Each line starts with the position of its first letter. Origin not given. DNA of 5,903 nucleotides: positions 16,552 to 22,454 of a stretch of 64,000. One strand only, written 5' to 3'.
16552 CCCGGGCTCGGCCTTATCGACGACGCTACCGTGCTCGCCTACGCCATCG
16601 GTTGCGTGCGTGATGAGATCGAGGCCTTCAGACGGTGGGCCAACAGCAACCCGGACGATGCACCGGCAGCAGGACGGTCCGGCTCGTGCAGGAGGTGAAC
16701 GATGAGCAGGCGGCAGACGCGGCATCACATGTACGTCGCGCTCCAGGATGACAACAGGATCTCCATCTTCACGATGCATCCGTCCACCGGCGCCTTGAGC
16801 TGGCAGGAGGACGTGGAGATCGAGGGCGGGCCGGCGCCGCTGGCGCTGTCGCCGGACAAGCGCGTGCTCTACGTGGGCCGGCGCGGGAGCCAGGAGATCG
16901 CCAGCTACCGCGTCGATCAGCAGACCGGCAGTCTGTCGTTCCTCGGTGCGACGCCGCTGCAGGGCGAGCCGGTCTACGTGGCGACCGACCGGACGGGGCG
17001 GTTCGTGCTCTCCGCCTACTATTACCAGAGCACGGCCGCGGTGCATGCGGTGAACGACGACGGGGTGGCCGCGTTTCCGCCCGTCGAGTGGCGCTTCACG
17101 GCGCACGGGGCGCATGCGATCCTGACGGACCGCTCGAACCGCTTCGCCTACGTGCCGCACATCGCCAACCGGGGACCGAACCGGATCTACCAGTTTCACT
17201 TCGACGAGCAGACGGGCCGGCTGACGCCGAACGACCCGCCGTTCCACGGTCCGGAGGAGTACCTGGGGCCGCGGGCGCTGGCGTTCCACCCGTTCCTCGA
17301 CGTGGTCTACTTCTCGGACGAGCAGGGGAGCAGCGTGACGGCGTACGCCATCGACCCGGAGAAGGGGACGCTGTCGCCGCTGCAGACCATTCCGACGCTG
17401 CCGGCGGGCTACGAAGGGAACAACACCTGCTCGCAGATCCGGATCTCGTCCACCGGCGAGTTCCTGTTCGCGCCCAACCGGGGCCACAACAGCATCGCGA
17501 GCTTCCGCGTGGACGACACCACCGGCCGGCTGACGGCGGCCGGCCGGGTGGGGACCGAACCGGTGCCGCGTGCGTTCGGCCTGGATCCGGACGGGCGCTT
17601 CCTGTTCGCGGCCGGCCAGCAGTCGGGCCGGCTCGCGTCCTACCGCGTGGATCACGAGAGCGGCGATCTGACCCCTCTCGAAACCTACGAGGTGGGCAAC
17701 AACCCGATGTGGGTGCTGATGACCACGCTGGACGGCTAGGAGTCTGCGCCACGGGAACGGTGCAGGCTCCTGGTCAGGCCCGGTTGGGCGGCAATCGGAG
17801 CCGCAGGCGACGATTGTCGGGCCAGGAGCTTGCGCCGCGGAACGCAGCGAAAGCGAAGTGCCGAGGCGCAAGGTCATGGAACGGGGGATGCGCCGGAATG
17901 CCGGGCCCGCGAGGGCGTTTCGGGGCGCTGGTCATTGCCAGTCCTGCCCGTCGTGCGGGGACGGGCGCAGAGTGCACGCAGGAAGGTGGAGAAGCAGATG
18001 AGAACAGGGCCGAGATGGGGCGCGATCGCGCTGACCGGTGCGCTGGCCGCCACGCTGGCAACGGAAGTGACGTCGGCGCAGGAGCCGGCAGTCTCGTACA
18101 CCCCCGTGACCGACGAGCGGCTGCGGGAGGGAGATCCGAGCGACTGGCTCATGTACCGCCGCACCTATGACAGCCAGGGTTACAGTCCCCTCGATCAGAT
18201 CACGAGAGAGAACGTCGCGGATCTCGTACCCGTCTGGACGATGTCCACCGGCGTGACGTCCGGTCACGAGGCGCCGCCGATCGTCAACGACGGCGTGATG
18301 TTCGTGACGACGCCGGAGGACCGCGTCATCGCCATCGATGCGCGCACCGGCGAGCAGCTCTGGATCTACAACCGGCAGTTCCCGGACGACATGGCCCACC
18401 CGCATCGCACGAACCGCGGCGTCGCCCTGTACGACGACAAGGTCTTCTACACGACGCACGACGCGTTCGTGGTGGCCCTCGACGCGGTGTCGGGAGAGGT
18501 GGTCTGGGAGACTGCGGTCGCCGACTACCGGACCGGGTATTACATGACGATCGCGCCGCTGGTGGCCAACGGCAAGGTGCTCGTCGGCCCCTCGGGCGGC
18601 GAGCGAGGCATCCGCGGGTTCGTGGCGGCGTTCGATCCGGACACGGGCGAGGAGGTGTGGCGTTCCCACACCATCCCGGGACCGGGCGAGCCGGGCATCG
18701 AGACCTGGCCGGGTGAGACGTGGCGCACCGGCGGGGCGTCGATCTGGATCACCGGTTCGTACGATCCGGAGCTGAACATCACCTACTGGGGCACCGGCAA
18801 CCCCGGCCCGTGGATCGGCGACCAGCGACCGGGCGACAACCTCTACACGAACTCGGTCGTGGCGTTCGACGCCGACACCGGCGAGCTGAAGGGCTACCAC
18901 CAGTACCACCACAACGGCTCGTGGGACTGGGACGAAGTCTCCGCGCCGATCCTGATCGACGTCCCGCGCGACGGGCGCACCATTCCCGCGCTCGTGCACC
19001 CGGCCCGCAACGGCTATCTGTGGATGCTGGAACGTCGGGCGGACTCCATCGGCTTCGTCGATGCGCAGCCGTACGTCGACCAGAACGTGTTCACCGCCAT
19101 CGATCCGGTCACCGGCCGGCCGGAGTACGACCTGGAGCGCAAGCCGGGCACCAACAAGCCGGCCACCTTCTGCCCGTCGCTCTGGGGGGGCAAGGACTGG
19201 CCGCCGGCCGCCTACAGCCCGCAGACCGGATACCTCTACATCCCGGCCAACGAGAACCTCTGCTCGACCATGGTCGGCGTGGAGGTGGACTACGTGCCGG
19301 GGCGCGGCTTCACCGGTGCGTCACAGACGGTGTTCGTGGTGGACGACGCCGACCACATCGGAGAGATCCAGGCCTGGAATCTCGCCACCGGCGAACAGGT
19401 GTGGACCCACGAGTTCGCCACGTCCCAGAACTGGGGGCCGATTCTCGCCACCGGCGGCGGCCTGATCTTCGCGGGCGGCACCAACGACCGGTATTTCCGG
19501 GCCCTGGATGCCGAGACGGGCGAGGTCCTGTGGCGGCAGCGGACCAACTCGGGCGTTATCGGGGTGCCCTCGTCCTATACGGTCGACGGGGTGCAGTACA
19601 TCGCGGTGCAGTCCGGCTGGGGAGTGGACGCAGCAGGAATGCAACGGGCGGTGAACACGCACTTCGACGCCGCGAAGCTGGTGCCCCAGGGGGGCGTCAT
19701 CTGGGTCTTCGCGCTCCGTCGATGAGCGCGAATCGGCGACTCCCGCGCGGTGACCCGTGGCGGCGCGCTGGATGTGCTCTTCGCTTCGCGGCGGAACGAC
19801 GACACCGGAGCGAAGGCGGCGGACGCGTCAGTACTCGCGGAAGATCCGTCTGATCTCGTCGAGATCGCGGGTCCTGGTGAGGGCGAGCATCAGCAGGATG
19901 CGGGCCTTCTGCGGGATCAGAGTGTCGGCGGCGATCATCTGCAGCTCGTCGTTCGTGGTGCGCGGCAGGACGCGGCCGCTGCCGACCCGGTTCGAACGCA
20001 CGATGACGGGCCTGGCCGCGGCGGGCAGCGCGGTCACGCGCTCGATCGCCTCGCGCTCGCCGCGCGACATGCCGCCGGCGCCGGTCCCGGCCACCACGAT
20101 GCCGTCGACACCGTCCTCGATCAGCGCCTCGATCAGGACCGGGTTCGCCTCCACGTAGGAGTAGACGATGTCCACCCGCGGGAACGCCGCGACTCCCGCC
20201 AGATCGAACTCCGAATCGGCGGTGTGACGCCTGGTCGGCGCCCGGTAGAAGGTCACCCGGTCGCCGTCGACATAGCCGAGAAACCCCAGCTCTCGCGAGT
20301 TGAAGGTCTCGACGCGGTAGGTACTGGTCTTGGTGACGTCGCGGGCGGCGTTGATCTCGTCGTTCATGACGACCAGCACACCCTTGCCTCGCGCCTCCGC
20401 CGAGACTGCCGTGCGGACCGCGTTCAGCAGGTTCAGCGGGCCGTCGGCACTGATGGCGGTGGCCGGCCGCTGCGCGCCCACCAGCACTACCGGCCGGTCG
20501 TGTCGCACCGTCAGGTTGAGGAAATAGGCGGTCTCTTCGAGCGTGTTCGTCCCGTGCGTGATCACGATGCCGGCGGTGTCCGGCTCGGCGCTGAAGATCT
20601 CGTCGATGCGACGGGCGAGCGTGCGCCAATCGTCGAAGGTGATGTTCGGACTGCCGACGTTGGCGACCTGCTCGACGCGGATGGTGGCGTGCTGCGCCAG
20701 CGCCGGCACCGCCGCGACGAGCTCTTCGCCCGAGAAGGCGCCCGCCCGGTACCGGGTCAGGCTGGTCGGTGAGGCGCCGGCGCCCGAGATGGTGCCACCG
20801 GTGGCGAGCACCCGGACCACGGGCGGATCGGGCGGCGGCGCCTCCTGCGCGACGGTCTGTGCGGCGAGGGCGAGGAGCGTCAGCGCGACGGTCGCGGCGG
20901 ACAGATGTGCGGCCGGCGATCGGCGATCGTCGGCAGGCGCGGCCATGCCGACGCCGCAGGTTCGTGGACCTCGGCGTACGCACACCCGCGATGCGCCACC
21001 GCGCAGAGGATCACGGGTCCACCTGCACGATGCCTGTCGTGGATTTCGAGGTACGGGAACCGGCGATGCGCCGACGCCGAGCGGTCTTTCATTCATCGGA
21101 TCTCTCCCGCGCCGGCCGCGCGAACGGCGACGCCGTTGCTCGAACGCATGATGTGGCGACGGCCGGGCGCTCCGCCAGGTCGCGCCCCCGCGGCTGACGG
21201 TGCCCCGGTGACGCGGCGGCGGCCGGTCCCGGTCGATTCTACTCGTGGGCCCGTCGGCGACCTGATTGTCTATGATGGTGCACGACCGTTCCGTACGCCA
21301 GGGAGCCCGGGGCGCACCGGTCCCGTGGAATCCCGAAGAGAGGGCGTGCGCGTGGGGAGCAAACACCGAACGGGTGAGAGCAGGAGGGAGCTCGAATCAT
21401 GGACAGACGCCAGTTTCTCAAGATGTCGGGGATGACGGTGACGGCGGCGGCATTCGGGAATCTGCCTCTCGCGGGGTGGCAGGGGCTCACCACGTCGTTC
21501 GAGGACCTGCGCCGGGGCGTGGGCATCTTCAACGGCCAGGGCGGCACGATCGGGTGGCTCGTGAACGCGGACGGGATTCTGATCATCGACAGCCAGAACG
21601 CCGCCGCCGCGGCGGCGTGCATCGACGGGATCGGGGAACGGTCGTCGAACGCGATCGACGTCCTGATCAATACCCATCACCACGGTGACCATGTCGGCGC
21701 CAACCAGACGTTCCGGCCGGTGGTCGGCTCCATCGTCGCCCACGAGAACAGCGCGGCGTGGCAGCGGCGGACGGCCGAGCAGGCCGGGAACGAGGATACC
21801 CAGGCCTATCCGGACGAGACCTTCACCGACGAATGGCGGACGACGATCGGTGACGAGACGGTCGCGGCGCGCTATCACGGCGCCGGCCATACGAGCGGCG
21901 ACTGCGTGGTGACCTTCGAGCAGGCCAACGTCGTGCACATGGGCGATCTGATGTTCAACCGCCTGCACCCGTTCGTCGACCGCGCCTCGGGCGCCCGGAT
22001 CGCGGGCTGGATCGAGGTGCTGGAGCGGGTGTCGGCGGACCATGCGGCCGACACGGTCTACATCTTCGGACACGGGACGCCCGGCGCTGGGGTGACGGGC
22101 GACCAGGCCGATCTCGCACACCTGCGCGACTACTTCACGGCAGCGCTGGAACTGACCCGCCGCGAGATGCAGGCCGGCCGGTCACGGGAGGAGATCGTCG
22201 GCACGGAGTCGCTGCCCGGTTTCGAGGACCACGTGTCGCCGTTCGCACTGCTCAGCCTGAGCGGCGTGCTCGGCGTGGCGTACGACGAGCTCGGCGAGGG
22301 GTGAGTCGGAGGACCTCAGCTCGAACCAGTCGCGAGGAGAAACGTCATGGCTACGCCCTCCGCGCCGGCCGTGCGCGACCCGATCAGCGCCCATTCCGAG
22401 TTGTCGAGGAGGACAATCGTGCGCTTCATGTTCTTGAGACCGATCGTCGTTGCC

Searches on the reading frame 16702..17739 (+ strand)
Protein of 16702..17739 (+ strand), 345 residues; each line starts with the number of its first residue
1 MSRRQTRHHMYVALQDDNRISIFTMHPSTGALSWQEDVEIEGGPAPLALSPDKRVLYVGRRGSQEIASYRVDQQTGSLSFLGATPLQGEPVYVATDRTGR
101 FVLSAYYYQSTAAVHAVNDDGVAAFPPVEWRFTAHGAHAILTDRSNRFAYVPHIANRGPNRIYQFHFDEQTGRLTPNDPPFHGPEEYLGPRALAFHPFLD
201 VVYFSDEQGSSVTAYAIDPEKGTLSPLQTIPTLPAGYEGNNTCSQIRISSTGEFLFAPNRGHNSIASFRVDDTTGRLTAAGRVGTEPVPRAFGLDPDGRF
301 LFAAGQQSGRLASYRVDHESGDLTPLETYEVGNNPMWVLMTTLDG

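Call 21: search_protein_families(library=pfam, proteins=[window:16702-17739:+], max_evalue=0.001)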
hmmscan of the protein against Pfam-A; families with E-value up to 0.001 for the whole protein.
window:16702-17739:+ (345 aa): 2 families
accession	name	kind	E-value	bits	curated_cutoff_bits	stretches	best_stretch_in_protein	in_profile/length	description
PF10282.15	Lactonase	-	2.4e-69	234.6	21.7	1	16-339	11-343/344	Lactonase, 7-bladed beta-propeller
PF08450.18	SGL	-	2.5e-07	31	26.3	0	22-79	117-171/246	SMP-30/Gluconolactonase/LRE-like region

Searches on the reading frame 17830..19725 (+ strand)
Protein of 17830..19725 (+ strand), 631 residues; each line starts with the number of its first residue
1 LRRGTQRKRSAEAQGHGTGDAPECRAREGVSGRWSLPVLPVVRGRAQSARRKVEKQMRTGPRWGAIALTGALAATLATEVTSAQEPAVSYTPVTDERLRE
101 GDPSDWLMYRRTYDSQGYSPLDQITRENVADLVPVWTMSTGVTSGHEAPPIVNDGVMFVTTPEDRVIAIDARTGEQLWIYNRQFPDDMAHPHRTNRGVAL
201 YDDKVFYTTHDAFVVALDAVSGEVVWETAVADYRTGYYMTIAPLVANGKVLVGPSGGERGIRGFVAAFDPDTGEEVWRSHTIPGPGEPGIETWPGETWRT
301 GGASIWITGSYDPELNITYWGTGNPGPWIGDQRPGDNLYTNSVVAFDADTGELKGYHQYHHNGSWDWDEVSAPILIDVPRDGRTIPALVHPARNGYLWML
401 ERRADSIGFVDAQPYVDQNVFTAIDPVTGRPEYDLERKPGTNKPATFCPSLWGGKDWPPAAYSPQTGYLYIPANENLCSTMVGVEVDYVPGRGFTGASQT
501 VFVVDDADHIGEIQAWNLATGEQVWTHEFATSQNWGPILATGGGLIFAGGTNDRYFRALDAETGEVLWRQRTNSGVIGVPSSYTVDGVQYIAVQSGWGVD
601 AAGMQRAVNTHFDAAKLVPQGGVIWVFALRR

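Call 20: search_protein_families(library=pfam, proteins=[window:17830-19725:+], max_evalue=0.001)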
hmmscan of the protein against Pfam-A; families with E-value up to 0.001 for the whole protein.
window:17830-19725:+ (631 aa): 4 families
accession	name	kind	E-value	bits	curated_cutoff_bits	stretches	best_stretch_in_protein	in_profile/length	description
PF01011.28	PQQ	-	4.9e-86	290.2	26.7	2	106-403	1-330/595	Glucose/ethanol/alcohol dehydrogenase, beta-propeller domain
PF13360.13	PQQ_2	-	2.4e-30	106.3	27.6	2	142-286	61-201/233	Outer membrane protein assembly factor BamB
PF13570.13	Beta-prop_ACSF4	-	1.4e-09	38.3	133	0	507-578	25-95/329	Beta-alanine-activating enzyme, beta-propeller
PF25293.1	Beta-prop_EMC1_N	-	1.3e-05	25.5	34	0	157-233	34-106/219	EMC1 N-terminal beta-propeller domain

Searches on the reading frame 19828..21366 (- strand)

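Call 20: search_protein_families(library=pfam, proteins=[window:19828-21366:-], max_evalue=0.001)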
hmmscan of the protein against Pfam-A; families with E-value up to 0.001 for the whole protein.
window:19828-21366:- (512 aa): 2 families
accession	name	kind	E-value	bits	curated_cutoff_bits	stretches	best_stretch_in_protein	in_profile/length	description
PF00710.25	Asparaginase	-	2.3e-62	210.4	22.5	1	184-378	2-192/193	Asparaginase, N-terminal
PF17763.6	Asparaginase_C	-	3.9e-28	98.1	34.6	1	397-509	1-114/114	Glutaminase/Asparaginase C-terminal domain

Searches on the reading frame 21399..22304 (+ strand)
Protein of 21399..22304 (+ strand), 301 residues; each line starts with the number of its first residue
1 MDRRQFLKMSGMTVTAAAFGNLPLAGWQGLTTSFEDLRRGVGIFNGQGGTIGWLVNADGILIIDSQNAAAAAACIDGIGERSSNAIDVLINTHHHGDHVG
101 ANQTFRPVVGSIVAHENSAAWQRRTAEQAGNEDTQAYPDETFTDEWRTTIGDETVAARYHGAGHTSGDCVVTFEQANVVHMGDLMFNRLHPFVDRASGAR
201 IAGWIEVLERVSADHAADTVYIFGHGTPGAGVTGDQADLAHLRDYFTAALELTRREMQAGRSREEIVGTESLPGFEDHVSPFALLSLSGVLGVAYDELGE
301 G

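Call 21: search_protein_families(library=pfam, proteins=[window:21399-22304:+], max_evalue=0.001)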
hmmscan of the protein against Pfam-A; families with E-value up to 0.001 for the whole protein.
window:21399-22304:+ (301 aa): 3 families
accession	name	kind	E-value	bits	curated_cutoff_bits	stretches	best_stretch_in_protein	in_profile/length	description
PF00753.33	Lactamase_B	-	5.2e-16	59.6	22.7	1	56-213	13-181/196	Metallo-beta-lactamase superfamily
PF10518.14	TAT_signal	-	0.00031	21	22.7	1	1-20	2-21/21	TAT (twin-arginine translocation) pathway signal sequence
PF12706.13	Lactamase_B_2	-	0.00072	19.6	27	0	84-185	29-144/200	Beta-lactamase superfamily domain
